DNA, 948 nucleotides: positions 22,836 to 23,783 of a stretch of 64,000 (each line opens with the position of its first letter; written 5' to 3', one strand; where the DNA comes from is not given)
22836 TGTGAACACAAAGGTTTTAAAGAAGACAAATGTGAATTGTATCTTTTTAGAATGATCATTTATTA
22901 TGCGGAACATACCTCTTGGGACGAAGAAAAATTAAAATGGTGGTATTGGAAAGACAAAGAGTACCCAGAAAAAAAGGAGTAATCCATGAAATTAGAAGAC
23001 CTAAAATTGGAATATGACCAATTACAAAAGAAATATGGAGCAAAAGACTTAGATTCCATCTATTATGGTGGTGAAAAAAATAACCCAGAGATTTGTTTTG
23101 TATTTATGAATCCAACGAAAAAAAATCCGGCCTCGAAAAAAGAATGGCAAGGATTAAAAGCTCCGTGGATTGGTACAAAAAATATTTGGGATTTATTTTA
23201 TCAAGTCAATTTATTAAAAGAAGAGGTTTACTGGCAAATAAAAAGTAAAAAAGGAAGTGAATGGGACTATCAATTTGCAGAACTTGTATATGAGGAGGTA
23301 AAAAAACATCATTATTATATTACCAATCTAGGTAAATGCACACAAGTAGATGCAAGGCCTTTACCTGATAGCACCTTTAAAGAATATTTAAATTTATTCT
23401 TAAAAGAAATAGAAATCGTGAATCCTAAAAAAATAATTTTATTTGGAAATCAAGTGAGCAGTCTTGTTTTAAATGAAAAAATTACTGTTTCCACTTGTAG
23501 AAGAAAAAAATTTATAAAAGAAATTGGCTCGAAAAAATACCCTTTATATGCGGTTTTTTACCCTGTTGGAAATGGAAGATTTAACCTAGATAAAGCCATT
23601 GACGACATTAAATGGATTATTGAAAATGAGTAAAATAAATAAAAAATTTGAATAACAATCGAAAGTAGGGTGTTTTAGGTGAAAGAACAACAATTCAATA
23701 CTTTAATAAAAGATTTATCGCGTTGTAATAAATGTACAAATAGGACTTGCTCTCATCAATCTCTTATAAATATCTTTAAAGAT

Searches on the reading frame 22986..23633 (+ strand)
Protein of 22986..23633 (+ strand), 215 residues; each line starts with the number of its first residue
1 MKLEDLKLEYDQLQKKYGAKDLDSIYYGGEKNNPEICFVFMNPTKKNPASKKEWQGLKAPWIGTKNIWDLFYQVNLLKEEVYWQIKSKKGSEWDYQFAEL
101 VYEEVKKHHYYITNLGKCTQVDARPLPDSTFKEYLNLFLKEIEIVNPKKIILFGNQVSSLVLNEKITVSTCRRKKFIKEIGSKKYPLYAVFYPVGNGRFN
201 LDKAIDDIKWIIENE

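Call 3: search_protein_families(library=pfam, proteins=[window:22986-23633:+], max_evalue=0.1)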
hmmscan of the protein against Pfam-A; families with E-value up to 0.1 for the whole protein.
window:22986-23633:+ (215 aa): 1 family
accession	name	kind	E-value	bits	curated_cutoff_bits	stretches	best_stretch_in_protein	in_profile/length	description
PF03167.25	UDG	-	3.4e-08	34.1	24.3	1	33-169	7-102/141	Uracil DNA glycosylase superfamily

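Call 4: search_protein_families(library=ncbifam, proteins=[window:22986-23633:+], max_evalue=0.1)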
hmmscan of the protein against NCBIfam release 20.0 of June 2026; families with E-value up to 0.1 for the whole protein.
window:22986-23633:+ (215 aa): 2 families
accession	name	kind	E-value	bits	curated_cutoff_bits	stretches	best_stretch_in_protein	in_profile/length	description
TIGR00758.1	UDG_fam4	subfamily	5.2e-08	32.8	125.3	1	105-194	59-148/173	uracil-DNA glycosylase, family 4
NF040953.1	Arch_udg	equivalog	7.5e-06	25.6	250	1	100-194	63-163/184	type-4 uracil-DNA glycosylase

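Call 27: search_solved_structures(query=window:22986-23630:+, max_evalue=1, show_alignments=2)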
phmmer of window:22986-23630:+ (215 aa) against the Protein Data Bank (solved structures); distinct sequences matched with E-value up to 1: 6.
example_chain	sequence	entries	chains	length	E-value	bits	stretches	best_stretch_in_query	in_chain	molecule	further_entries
1ui0_A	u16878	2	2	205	3.7e-06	29.9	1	105-194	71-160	Uracil-DNA Glycosylase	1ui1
1l9g_A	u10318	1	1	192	0.0016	21.3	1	99-198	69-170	Conserved hypothetical protein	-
1vk2_A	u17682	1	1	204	0.0017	21.1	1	99-198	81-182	Uracil-DNA glycosylase TM0511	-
1yzf_A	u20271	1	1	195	0.011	18.5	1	125-192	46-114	lipase/acylhydrolase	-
1krj_A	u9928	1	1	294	0.13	15.1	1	55-97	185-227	Cytochrome c Peroxidase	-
4zbx_A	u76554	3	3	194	0.48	13.1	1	106-196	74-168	Uracil-DNA glycosylase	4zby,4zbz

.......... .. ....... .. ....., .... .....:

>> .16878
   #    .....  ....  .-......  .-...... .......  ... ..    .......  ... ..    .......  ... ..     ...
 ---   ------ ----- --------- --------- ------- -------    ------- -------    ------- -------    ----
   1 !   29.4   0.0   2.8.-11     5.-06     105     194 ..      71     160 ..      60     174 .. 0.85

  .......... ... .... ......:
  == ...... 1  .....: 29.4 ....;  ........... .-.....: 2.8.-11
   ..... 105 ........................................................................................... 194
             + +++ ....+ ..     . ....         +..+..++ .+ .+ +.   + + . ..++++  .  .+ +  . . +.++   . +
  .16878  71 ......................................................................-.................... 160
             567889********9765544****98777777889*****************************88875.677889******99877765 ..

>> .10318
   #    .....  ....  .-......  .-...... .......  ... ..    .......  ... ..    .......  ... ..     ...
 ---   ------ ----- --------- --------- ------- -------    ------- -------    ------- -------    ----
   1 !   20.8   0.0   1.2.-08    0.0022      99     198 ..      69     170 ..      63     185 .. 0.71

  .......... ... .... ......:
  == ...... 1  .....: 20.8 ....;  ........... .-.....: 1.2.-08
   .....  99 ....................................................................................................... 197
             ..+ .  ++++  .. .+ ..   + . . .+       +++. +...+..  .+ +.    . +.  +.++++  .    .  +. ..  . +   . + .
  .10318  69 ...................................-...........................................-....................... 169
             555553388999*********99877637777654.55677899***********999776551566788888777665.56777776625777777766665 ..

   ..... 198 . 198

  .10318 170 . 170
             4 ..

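Call 30: search_protein_families(library=padloc, proteins=[window:22986-23633:+], max_evalue=0.01)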
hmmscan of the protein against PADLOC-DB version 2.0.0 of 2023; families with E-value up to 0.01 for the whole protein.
window:22986-23633:+ (215 aa): 0 families

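Call 31: search_protein_families(library=phrogs, proteins=[window:22986-23633:+], max_evalue=0.01)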
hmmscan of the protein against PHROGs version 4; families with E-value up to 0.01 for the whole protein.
window:22986-23633:+ (215 aa): 0 families

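Call 42: search_solved_structures(query=A4, max_evalue=1, show_alignments=3)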
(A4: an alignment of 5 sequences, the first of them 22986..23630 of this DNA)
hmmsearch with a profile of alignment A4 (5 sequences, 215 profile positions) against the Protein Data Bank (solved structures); distinct sequences matched with E-value up to 1: 4.
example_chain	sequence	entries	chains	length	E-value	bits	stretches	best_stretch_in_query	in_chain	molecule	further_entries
4zbx_A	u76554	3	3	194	1.1e-07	35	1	105-205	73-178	Uracil-DNA glycosylase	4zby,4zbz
1ui0_A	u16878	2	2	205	2.3e-07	33.9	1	105-179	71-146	Uracil-DNA Glycosylase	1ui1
1l9g_A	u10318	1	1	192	0.00021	24.3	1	105-177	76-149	Conserved hypothetical protein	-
1vk2_A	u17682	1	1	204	0.00024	24.1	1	105-177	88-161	Uracil-DNA glycosylase TM0511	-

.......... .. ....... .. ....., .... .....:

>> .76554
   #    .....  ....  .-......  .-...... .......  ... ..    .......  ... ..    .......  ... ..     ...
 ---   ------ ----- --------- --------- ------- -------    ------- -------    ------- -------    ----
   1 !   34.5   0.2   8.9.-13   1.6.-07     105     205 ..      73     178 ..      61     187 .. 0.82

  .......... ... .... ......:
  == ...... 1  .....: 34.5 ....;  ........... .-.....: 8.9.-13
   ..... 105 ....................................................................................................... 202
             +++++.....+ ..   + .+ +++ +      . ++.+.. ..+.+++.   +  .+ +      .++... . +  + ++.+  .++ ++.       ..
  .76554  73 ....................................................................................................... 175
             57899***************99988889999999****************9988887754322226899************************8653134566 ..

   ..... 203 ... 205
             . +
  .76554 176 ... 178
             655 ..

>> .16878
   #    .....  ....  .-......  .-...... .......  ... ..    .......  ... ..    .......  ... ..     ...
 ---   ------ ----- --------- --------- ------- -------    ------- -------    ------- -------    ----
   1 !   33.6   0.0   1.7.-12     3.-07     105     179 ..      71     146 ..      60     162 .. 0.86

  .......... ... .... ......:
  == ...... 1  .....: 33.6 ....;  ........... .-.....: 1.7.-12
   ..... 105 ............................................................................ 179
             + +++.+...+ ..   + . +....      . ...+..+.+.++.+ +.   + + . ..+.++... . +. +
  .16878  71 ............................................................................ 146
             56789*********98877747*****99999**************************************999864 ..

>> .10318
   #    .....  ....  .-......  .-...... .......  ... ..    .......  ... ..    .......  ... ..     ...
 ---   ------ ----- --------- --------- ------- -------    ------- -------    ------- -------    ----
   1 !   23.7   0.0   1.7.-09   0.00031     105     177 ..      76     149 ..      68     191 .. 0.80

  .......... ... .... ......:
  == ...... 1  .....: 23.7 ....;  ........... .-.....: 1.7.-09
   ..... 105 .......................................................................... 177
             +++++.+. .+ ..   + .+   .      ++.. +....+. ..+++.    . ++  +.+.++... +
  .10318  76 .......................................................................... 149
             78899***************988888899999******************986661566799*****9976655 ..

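Call 60: find_homologous_proteins(query=window:22986-23630:+, max_evalue=0.001)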
Query window:22986-23630:+ (215 aa): 4672 proteins with E <= 0.001 among 4809 candidates; the best 120 are listed.
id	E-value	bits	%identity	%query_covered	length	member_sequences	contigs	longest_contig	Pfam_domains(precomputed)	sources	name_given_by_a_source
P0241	4.3e-142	489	100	100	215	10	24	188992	PF03167.26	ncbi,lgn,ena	-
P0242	5.4e-116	404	81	100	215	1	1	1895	PF03167.26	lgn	-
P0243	8.5e-105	367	73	99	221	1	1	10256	PF03167.26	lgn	-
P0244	3.0e-103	362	73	100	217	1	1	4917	PF03167.26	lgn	-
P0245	4.2e-102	358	72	100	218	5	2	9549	PF03167.26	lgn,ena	-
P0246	9.7e-102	357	71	100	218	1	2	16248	PF03167.26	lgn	-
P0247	5.9e-101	355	70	100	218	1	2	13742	PF03167.26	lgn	-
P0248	7.1e-101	354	72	100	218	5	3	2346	PF03167.26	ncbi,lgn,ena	-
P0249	1.5e-100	353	69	100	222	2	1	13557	PF03167.26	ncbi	-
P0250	4.4e-100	352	70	100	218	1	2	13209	PF03167.26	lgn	-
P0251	5.6e-100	351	71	100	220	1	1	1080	PF03167.26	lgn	-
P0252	6.4e-100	351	71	100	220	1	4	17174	PF03167.26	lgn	-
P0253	7.4e-100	351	71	100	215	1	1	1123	PF03167.26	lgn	-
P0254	8.3e-100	351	71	99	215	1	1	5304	PF03167.26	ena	-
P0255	1.0e-99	351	71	99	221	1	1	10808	PF03167.26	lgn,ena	-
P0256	1.3e-99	350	71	100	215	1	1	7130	PF03167.26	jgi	-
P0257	1.4e-99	350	71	99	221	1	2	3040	PF03167.26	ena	-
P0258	1.5e-99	350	70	100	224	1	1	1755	PF03167.26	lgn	-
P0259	2.1e-99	350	71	100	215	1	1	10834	PF03167.26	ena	-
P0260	2.2e-99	350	71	100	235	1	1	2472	PF03167.26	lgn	-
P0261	2.2e-99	350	71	100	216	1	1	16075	PF03167.26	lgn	-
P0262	3.0e-99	349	72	100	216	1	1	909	PF03167.26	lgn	-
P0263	3.0e-99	349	72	100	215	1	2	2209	PF03167.26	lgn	-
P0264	3.4e-99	349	70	100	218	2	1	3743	PF03167.26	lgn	-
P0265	4.0e-99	349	70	100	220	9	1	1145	PF03167.26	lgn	-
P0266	6.9e-99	348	70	96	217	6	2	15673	PF03167.26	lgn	-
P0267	8.4e-99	348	69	100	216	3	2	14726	PF03167.26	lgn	-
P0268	8.5e-99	348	70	100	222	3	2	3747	PF03167.26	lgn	-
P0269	8.6e-99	348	71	99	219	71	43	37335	PF03167.26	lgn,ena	-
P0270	8.9e-99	348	71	100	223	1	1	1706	PF03167.26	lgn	-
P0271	1.1e-98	347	71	100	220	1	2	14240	PF03167.26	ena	-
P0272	1.2e-98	347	71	99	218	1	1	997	PF03167.26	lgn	-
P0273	1.2e-98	347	70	99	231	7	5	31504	PF03167.26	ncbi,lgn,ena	-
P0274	1.2e-98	347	72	100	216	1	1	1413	PF03167.26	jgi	-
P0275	1.3e-98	347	71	100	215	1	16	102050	PF03167.26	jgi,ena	-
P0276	1.5e-98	347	71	100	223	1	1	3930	PF03167.26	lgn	-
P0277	1.5e-98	347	71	100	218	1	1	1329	PF03167.26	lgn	-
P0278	1.7e-98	347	71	99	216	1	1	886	PF03167.26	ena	-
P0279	1.8e-98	347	71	100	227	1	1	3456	PF03167.26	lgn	-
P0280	1.8e-98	347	71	100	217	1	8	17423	PF03167.26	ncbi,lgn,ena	-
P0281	2.2e-98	346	71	100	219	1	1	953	PF03167.26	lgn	-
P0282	2.2e-98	346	73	99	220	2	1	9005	PF03167.26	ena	-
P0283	2.3e-98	346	71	99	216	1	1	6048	PF03167.26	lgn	-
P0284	2.3e-98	346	70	99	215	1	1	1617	PF03167.26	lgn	-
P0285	2.5e-98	346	71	100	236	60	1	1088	PF03167.26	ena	-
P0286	2.8e-98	346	71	100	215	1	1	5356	PF03167.26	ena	-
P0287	3.1e-98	346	70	100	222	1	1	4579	PF03167.26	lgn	-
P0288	3.1e-98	346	71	100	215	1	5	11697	PF03167.26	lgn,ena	-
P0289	3.5e-98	346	71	99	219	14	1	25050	PF03167.26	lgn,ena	-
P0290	3.6e-98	346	70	100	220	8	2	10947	PF03167.26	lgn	-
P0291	3.6e-98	346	70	100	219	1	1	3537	PF03167.26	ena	-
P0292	3.7e-98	346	71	99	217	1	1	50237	PF03167.26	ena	-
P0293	3.8e-98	345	71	100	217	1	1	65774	PF03167.26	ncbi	-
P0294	4.1e-98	345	71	99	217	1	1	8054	PF03167.26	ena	-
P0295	4.7e-98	345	70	99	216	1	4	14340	PF03167.26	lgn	-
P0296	5.1e-98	345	71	100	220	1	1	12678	PF03167.26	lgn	-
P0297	5.3e-98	345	68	98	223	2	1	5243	PF03167.26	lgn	-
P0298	6.9e-98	345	70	99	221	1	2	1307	PF03167.26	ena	-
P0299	6.9e-98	345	69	99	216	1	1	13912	PF03167.26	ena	-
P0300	7.1e-98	345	69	100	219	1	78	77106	PF03167.26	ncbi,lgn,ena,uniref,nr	ncbi:MAG TPA: hypothetical protein IAB70_06760 [Candidatus Merdicola faecigallinarum]|uniref:Uracil-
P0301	7.2e-98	345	71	100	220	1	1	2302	PF03167.26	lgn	-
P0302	7.2e-98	345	71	100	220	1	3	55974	PF03167.26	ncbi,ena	-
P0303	7.6e-98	344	71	99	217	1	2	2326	PF03167.26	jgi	-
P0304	7.7e-98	344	69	100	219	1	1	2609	PF03167.26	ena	-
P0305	8.0e-98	344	71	99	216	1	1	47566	PF03167.26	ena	-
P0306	9.1e-98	344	72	99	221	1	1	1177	PF03167.26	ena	-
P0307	1.0e-97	344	70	100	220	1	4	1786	PF03167.26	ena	-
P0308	1.0e-97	344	71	100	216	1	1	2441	PF03167.26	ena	-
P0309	1.0e-97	344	70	100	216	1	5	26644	PF03167.26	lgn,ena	-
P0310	1.1e-97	344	70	100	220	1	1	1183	PF03167.26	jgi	-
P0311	1.1e-97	344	71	100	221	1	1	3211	PF03167.26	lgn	-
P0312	1.1e-97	344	70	100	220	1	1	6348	PF03167.26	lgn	-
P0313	1.3e-97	344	71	99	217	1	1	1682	PF03167.26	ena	-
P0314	1.4e-97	344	69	99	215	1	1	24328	PF03167.26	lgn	-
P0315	1.4e-97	344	70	100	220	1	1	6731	PF03167.26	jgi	-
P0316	1.4e-97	344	69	100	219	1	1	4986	PF03167.26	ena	-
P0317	1.4e-97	344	70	99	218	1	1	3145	PF03167.26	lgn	-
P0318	1.6e-97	343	70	100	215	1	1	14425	PF03167.26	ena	-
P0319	1.6e-97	343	70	99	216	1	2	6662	PF03167.26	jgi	-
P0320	1.8e-97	343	68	100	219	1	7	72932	PF03167.26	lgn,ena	-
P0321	1.8e-97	343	71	100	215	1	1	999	PF03167.26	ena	-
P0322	1.8e-97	343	70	100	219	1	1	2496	PF03167.26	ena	-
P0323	1.9e-97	343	70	99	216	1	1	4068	PF03167.26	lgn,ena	-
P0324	2.0e-97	343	69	99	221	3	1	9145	PF03167.26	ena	-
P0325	2.1e-97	343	69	99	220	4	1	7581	PF03167.26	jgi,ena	-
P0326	2.2e-97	343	69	100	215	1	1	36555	PF03167.26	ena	-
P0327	2.2e-97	343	70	100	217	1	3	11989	PF03167.26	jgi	-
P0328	2.5e-97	343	70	100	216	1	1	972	PF03167.26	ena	-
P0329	2.6e-97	343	69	100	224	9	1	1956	PF03167.26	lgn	-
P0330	2.7e-97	343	68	100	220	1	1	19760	PF03167.26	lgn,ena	-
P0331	3.1e-97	342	71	99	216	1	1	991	PF03167.26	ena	-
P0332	3.2e-97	342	69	99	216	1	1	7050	PF03167.26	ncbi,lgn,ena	-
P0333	3.2e-97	342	72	98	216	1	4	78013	PF03167.26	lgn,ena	-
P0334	3.4e-97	342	70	100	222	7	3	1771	PF03167.26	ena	-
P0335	3.6e-97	342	71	99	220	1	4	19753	PF03167.26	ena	-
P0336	3.7e-97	342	71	100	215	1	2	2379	PF03167.26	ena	-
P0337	3.8e-97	342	68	100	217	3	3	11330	PF03167.26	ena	-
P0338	3.8e-97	342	71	100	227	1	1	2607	PF03167.26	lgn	-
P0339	3.9e-97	342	68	100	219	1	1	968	PF03167.26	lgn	-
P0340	4.1e-97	342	72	98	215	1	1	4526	PF03167.26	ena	-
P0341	4.2e-97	342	71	100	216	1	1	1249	PF03167.26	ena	-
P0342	4.3e-97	342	69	100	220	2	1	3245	PF03167.26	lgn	-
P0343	4.4e-97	342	71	100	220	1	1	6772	PF03167.26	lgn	-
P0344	4.5e-97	342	69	99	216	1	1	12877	PF03167.26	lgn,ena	-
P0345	4.5e-97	342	70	100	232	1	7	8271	PF03167.26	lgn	-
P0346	4.5e-97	342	71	100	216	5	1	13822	PF03167.26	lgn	-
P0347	4.7e-97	342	70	100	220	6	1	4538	PF03167.26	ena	-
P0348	4.9e-97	342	70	100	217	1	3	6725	PF03167.26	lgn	-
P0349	5.0e-97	342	69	100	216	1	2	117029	PF03167.26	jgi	jgi:DNA polymerase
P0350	5.0e-97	342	69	99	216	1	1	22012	PF03167.26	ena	-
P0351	5.4e-97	342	69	99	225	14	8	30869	PF03167.26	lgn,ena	-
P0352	5.5e-97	342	69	100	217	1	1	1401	PF03167.26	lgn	-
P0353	5.5e-97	342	69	99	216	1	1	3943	PF03167.26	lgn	-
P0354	6.2e-97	342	70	100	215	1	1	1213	PF03167.26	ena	-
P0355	6.2e-97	342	71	98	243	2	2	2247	PF03167.26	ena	-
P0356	6.4e-97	341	69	99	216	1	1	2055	PF03167.26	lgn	-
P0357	6.4e-97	341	69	100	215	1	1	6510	PF03167.26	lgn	-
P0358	6.4e-97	341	72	98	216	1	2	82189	PF03167.26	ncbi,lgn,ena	-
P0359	6.9e-97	341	69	100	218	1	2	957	PF03167.26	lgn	-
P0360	7.0e-97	341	70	100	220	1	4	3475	PF03167.26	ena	-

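Call 61: find_encoding_contigs(protein=P0300, flank=5000, max_places=3)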
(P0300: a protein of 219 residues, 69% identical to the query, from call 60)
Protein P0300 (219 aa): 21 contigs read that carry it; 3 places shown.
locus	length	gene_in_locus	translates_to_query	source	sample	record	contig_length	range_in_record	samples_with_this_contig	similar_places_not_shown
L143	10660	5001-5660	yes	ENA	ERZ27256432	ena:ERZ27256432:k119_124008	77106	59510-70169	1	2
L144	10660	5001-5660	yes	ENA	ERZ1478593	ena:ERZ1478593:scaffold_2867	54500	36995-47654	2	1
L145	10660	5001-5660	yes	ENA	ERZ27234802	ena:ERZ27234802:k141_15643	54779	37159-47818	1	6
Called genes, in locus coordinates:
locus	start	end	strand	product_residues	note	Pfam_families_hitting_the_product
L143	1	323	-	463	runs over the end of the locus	PF26514:DUF8173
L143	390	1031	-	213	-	PF00730:HhH-GPD, PF00633:HHH, PF10576:EndIII_4Fe-2S (weak)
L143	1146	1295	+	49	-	-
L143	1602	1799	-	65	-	PF00830:Ribosomal_L28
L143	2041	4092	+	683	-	PF17191:RecG_wedge, PF04851:ResIII, PF00270:DEAD, PF22590:Cas3-like_C_2 (faint), PF00271:Helicase_C, PF19833:RecG_dom3_C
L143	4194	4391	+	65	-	-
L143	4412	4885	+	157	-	-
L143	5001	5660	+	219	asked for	PF03167:UDG (weak)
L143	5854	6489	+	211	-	PF00702:Hydrolase, PF13419:HAD_2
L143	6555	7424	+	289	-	-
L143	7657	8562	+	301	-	PF03193:RsgA_GTPase, PF01926:MMR_HSR1, PF02421:FeoB_N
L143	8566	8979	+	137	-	PF00636:Ribonuclease_3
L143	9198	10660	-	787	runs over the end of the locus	PF00488:MutS_V, PF20297:MSSS, PF01713:Smr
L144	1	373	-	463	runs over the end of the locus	PF26514:DUF8173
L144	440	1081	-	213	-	PF00730:HhH-GPD, PF00633:HHH, PF10576:EndIII_4Fe-2S (weak)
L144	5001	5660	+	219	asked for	PF03167:UDG (weak)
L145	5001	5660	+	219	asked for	PF03167:UDG (weak)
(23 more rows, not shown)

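Call 62: find_encoding_contigs(protein=P0349, flank=5000, max_places=2)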
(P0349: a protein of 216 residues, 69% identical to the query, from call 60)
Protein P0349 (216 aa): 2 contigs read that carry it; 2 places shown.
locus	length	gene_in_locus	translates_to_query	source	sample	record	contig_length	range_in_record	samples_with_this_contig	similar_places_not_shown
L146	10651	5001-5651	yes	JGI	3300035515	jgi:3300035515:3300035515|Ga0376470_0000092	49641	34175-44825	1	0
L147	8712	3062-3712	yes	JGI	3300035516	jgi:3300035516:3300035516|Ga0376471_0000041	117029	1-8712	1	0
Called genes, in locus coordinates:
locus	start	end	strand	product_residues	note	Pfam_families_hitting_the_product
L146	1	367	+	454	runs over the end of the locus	PF01938:TRAM, PF05958:tRNA_U5-meth_tr, PF02475:TRM5-TYW2_MTfase (weak), PF03602:Cons_hypoth95 (weak), PF05175:MTS (weak), PF06325:PrmA (weak), PF09445:Methyltransf_15 (weak), PF13847:Methyltransf_31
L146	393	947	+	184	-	PF06821:Ser_hydrolase, PF12695:Abhydrolase_5 (weak)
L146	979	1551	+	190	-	-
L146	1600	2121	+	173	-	PF00293:NUDIX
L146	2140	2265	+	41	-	-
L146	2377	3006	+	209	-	-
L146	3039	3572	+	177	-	PF01928:CYTH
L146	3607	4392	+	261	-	PF01261:AP_endonuc_2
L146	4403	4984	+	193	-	PF01725:Ham1p_like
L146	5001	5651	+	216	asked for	PF03167:UDG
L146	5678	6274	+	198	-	PF01725:Ham1p_like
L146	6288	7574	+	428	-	PF13231:PMT_2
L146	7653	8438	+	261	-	PF01966:HD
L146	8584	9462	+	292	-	PF00963:Cohesin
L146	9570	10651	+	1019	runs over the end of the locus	PF21764:Invasin_D4 (faint), PF02368:Big_2, PF02368:Big_2, PF22359:Big-like (weak), PF02368:Big_2, PF22359:Big-like (weak), PF02368:Big_2, PF26918:Ig_Eae, +3 more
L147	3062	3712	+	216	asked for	PF03167:UDG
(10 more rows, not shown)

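Call 63: find_encoding_contigs(protein=P0275, flank=5000, max_places=2)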
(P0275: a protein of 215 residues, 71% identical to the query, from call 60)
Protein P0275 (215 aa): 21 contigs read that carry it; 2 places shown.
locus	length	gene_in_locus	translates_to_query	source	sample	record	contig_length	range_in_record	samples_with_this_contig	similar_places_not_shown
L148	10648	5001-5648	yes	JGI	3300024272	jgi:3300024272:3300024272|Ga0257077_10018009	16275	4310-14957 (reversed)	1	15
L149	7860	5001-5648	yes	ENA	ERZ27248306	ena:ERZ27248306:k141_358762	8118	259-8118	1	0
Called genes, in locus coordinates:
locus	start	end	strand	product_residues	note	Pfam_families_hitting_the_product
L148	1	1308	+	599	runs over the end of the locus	PF00009:GTP_EFTU, PF00071:Ras (faint), PF03144:GTP_EFTU_D2, PF00679:EFG_C, PF06421:LepA_C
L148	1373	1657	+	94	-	PF12116:SpoIIID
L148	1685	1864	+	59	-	-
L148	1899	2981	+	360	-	PF04055:Radical_SAM, PF06969:HemN_C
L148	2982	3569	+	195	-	-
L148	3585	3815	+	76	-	-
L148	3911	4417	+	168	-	-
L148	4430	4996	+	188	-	-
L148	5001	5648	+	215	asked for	PF03167:UDG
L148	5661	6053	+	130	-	-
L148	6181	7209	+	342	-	PF00249:Myb_DNA-binding (faint), PF07750:GcrA (faint), PF08280:HTH_Mga (faint), PF13384:HTH_23 (faint), PF04545:Sigma70_r4 (faint), PF08281:Sigma70_r4_2 (faint)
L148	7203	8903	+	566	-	PF00249:Myb_DNA-binding (faint), PF13921:Myb_DNA-bind_6 (faint), PF07750:GcrA (faint), PF13936:HTH_38 (faint), PF13384:HTH_23 (faint)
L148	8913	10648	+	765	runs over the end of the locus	PF04760:IF2_N (faint), PF07750:GcrA (faint), PF13921:Myb_DNA-bind_6 (faint), PF13936:HTH_38 (faint), PF14493:HTH_40 (faint), PF00249:Myb_DNA-binding (faint), PF01527:HTH_Tnp_1 (faint), PF08279:HTH_11 (faint), +8 more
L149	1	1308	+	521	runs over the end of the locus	?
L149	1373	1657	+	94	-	PF12116:SpoIIID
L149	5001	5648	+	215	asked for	PF03167:UDG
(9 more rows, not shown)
